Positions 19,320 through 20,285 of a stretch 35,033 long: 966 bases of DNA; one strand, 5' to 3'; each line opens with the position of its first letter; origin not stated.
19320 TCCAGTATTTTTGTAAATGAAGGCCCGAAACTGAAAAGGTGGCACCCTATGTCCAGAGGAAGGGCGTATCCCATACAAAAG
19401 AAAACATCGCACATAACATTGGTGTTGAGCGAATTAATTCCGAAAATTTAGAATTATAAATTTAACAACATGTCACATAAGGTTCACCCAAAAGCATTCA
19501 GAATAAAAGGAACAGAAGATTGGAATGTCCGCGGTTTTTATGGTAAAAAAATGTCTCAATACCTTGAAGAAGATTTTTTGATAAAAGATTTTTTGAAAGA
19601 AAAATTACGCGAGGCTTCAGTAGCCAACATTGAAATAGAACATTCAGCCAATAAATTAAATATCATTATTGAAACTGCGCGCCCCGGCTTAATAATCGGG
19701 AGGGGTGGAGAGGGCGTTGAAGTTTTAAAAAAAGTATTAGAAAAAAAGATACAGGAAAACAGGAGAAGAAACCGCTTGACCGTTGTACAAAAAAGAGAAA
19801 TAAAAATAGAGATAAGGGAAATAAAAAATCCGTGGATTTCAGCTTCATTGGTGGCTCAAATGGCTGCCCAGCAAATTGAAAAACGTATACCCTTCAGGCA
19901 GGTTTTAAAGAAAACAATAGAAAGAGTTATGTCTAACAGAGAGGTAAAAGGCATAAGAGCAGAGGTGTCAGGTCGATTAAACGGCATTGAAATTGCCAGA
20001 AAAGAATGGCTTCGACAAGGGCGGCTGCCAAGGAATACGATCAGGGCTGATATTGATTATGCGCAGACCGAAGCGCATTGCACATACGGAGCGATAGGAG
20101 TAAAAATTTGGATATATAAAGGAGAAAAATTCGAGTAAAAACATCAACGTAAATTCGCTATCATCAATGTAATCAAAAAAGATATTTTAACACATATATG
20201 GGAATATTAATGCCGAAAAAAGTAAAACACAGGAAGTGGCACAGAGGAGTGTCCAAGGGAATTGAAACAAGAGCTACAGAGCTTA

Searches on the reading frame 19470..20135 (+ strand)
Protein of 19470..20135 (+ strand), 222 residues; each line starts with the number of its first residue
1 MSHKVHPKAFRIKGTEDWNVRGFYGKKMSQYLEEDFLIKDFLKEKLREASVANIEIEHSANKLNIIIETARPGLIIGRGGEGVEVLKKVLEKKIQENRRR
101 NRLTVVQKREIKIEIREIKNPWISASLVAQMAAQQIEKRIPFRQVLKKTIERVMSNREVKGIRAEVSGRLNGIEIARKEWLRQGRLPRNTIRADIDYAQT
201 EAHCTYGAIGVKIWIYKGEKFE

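Call 15: find_related_loci(query=window:19470-20135:+, collection=genome_contigs, flank=10000)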
Query window:19470-20135:+ (222 aa) in genome_contigs; peptide patterns used: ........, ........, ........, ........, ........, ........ (x = any residue, [..] = any of these).
600 stretches matched a pattern (row limit reached: there are more); 360 encode a relative of the query (tblastn E <= 1e-3); the best 80 are kept; 80 distinct loci.
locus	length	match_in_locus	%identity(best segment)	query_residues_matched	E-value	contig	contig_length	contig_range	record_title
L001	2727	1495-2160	89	1-222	6e-140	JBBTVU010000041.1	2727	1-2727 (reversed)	MAG: Patescibacteria group bacterium isolate H43-bin138_1 H43_bin138_1_000000000041, whole genome shotgun sequence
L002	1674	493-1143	80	1-222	3e-129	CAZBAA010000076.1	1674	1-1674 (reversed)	MAG TPA_asm: uncultured Candidatus Saccharibacteria bacterium isolate SRP269290_co3_478 genome assembly, contig: NODE_12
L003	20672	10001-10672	79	1-222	4e-119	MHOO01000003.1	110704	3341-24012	MAG: Candidatus Staskawiczbacteria bacterium RIFCSPHIGHO2_01_FULL_39_25 rifcsphigho2_01_scaffold_1124, whole genome shot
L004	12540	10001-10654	80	1-222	1e-118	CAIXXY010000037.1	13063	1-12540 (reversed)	Candidatus Staskawiczbacteria bacterium isolate AlinenSediments_bin-5022 genome assembly, contig: bin-5022:37/66, whole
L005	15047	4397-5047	81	1-222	3e-118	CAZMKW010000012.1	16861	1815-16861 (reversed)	MAG TPA_asm: uncultured Candidatus Saccharibacteria bacterium isolate SRP178699_co1_461 genome assembly, contig: NODE_42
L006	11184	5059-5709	78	1-222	1e-117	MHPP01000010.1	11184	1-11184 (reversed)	MAG: Candidatus Staskawiczbacteria bacterium RIFOXYC1_FULL_38_18 rifoxyc1_full_scaffold_2149, whole genome shotgun seque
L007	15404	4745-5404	84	1-222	2e-115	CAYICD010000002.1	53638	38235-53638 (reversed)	MAG TPA_asm: uncultured Candidatus Saccharibacteria bacterium isolate ERP119705_co18_662 genome assembly, contig: NODE_4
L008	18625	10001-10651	82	1-222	5e-122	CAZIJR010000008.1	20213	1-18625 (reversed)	MAG TPA_asm: uncultured Candidatus Saccharibacteria bacterium isolate SRP178699_co1_410 genome assembly, contig: NODE_31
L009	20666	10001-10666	78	1-222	2e-114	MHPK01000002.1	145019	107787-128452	MAG: Candidatus Staskawiczbacteria bacterium RIFOXYB1_FULL_38_37 rifoxyb1_full_scaffold_22, whole genome shotgun sequenc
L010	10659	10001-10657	78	1-218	5e-114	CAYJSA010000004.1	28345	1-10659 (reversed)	MAG TPA_asm: uncultured Candidatus Saccharibacteria bacterium isolate ERP125453_co1_163 genome assembly, contig: NODE_14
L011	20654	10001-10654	82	1-222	1e-112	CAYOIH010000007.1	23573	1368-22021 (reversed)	MAG TPA_asm: uncultured Candidatus Saccharibacteria bacterium isolate SRP178699_co1_594 genome assembly, contig: NODE_24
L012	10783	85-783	78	1-222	2e-112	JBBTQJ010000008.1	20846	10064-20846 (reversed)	MAG: Patescibacteria group bacterium isolate H43-bin145_1 H43_bin145_1_000000000008, whole genome shotgun sequence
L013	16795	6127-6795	75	1-222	5e-112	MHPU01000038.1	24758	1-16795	MAG: Candidatus Staskawiczbacteria bacterium RIFOXYD1_FULL_32_13 rifoxyd1_full_scaffold_640, whole genome shotgun sequen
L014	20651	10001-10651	82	1-222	2e-111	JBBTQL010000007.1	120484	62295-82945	MAG: Patescibacteria group bacterium isolate H43-bin081_1 H43_bin081_1_000000000007, whole genome shotgun sequence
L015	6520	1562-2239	72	1-222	6e-111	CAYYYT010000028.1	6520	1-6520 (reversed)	MAG TPA_asm: uncultured Candidatus Saccharibacteria bacterium isolate SRP135725_co3_71 genome assembly, contig: NODE_163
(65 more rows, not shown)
